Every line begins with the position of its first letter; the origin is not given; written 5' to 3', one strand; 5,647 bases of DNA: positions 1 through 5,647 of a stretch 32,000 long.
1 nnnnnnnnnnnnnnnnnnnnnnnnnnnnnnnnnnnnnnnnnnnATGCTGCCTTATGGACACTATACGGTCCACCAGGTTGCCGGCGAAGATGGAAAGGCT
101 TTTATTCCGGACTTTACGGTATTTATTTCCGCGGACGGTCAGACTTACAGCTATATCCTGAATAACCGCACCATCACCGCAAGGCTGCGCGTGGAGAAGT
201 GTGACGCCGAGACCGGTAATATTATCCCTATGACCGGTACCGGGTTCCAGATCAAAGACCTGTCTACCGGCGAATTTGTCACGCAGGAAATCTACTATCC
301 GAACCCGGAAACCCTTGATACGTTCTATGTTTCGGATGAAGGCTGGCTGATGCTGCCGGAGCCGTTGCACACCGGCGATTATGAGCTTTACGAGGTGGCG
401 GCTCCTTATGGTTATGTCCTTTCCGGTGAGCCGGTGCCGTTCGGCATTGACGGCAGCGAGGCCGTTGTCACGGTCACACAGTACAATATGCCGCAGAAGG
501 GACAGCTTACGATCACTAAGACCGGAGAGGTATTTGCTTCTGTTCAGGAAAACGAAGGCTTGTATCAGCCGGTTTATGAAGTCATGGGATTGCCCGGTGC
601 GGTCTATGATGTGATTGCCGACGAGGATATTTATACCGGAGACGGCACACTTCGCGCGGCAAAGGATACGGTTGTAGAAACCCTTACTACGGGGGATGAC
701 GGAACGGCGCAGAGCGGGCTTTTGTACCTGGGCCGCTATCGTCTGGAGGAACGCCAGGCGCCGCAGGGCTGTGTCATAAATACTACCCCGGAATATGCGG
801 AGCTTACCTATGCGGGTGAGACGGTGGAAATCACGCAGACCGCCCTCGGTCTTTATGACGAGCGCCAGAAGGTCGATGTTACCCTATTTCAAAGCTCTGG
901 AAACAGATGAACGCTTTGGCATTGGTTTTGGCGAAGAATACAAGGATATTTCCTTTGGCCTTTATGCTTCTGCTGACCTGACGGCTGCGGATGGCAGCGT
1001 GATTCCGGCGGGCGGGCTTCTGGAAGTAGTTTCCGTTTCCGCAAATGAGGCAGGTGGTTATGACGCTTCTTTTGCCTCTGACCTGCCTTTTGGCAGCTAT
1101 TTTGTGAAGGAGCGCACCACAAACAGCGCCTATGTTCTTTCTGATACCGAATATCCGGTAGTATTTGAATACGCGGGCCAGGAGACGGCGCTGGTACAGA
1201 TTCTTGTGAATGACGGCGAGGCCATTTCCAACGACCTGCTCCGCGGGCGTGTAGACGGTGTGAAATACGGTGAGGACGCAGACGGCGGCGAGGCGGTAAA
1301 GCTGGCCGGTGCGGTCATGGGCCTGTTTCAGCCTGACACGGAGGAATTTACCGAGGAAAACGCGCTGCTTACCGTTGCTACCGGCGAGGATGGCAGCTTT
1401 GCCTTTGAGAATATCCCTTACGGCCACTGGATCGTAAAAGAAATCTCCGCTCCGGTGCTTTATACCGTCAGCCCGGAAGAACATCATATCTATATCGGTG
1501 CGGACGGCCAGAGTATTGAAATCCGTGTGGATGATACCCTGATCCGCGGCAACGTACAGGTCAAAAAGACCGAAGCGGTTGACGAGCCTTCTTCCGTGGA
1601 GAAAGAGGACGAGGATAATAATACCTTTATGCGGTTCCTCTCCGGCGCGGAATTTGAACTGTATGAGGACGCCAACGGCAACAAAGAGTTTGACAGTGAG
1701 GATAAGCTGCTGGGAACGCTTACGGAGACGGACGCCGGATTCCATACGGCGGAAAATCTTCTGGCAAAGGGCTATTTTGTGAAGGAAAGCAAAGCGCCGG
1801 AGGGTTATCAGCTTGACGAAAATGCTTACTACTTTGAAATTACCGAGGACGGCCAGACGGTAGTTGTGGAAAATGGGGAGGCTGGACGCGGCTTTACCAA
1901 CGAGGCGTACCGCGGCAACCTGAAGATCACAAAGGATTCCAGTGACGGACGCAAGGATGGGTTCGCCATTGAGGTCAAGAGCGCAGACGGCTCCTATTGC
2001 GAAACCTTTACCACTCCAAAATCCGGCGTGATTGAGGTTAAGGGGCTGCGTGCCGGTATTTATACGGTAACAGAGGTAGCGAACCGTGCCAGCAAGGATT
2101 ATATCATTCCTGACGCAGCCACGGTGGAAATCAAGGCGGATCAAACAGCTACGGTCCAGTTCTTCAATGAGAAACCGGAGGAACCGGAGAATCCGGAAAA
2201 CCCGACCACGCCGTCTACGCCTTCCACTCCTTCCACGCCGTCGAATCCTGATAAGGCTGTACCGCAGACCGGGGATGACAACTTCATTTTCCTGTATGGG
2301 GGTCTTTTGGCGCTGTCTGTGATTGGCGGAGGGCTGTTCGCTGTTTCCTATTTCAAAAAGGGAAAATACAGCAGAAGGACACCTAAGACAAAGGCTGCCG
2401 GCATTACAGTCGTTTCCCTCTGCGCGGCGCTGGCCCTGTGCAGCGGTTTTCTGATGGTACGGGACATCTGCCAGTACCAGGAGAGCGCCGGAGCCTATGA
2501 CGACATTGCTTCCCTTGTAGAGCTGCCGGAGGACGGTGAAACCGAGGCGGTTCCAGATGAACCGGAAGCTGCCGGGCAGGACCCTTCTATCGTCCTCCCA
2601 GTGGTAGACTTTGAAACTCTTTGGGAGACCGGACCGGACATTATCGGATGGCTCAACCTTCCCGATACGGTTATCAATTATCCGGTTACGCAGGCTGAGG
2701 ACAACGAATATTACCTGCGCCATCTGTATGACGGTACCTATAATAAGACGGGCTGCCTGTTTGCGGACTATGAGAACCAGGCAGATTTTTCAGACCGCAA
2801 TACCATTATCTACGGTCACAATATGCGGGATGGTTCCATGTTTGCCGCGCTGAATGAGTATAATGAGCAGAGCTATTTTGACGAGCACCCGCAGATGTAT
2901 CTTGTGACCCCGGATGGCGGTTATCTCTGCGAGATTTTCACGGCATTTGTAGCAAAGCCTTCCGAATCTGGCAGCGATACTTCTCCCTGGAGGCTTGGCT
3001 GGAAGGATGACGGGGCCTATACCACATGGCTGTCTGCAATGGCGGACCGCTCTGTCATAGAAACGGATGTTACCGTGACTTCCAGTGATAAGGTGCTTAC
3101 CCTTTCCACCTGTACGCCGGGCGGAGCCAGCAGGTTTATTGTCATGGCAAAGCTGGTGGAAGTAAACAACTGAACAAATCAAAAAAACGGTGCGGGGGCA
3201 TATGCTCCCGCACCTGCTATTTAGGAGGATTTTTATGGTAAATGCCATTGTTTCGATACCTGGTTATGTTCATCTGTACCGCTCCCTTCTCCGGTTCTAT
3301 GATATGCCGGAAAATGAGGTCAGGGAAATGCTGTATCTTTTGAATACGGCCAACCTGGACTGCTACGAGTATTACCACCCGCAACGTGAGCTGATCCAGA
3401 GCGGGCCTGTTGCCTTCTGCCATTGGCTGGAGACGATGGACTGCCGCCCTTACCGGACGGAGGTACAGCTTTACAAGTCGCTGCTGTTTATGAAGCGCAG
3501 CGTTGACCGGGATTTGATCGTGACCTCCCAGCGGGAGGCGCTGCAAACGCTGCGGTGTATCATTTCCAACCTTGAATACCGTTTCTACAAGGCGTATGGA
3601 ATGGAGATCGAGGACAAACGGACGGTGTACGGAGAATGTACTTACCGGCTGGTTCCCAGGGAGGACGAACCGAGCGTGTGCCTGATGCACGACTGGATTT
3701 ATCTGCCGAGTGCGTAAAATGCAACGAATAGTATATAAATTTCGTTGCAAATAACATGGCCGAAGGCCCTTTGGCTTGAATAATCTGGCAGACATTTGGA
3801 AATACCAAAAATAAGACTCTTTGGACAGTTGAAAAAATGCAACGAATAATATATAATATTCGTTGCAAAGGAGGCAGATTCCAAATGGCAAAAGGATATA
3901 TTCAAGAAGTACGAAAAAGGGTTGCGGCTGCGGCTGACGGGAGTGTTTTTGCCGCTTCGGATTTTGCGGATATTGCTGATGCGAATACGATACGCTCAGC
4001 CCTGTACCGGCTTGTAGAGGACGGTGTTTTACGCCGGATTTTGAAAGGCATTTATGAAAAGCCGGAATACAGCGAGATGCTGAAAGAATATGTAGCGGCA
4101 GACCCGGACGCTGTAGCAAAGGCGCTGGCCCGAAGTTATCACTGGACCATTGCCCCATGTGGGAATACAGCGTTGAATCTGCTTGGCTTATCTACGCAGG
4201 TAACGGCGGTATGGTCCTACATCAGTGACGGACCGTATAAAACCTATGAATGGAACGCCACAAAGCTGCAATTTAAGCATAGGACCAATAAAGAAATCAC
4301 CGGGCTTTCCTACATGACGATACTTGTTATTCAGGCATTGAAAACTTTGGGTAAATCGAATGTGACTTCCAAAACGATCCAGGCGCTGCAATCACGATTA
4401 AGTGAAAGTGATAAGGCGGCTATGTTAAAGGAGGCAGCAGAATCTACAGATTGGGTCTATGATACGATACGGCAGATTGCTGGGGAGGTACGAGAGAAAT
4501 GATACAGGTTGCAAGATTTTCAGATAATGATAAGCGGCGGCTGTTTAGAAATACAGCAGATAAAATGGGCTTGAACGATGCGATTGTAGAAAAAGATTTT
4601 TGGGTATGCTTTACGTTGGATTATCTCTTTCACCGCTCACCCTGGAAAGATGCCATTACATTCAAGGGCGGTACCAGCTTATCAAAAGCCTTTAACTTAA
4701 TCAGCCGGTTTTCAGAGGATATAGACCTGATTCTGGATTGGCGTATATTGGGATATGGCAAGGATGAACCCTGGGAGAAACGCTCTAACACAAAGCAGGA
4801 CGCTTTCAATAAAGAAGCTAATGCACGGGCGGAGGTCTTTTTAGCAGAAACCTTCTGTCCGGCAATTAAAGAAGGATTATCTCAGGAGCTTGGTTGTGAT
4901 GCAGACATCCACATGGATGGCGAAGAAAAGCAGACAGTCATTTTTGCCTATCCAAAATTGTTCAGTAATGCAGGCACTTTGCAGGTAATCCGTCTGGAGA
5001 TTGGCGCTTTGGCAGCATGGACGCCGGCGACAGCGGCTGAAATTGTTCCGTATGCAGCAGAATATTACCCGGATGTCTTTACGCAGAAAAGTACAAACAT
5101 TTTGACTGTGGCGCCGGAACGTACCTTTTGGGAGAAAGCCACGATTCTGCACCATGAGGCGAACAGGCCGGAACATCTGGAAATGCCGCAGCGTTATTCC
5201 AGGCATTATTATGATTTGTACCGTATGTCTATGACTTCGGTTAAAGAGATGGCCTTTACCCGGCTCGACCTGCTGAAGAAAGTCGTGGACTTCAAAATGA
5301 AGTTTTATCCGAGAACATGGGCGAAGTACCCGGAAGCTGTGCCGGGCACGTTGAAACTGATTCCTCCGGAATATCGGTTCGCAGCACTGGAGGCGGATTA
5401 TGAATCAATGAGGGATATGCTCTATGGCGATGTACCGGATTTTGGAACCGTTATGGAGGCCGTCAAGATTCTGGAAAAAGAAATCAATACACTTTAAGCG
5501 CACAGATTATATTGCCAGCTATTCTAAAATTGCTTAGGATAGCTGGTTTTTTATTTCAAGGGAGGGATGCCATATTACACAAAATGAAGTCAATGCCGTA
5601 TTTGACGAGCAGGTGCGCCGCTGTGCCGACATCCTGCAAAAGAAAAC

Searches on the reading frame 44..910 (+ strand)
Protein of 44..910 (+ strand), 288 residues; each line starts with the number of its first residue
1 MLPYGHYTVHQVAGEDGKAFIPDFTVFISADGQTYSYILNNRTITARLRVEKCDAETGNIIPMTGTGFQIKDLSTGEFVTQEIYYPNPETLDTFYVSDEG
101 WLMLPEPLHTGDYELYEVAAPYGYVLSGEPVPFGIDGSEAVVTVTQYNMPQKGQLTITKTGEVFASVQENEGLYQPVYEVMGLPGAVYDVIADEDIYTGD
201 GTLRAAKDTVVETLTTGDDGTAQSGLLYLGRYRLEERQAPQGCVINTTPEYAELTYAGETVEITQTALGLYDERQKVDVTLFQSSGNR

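Call 72: search_protein_families(library=pfam, proteins=[window:44-910:+], max_evalue=0.0001)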
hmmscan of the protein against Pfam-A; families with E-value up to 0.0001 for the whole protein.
window:44-910:+ (288 aa): 1 family
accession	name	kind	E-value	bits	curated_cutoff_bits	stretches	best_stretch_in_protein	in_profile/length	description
PF17802.7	SpaA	-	8.4e-22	77.6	23.1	2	183-265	16-87/91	Prealbumin-like fold domain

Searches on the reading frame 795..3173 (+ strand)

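Call 72: search_protein_families(library=pfam, proteins=[window:795-3173:+], max_evalue=0.0001)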
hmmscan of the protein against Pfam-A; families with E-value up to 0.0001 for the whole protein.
window:795-3173:+ (792 aa): 2 families
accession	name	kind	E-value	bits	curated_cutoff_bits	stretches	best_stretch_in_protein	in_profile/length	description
PF17802.7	SpaA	-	6e-43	145.4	23.1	3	268-359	5-86/91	Prealbumin-like fold domain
PF04203.18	Sortase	-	1.7e-11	44.4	26.6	1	620-788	1-125/125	Sortase domain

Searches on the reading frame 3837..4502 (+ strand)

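Call 72: search_protein_families(library=pfam, proteins=[window:3837-4502:+], max_evalue=0.0001)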
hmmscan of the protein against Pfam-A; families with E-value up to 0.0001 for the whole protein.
window:3837-4502:+ (221 aa): 1 family
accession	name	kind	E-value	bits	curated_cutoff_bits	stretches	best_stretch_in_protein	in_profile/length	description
PF19570.5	DUF6088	-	1.6e-31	109.8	25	1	26-193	3-169/172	Family of unknown function (DUF6088)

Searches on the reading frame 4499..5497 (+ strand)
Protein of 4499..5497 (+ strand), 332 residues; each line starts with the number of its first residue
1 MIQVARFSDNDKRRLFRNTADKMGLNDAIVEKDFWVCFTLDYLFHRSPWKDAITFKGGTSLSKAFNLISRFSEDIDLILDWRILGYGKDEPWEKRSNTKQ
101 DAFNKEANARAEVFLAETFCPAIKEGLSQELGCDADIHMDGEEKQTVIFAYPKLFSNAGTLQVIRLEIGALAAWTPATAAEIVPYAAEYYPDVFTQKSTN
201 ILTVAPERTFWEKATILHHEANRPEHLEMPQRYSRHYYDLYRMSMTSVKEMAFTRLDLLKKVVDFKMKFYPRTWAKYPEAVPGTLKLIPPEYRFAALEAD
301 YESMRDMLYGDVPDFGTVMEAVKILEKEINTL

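Call 72: search_protein_families(library=pfam, proteins=[window:4499-5497:+], max_evalue=0.0001)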
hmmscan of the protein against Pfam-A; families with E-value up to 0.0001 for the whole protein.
window:4499-5497:+ (332 aa): 1 family
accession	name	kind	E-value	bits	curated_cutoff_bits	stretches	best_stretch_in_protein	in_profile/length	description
PF08843.17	AbiEii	-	1.7e-34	120.3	22.5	1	42-320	2-237/238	Nucleotidyl transferase AbiEii toxin, Type IV TA system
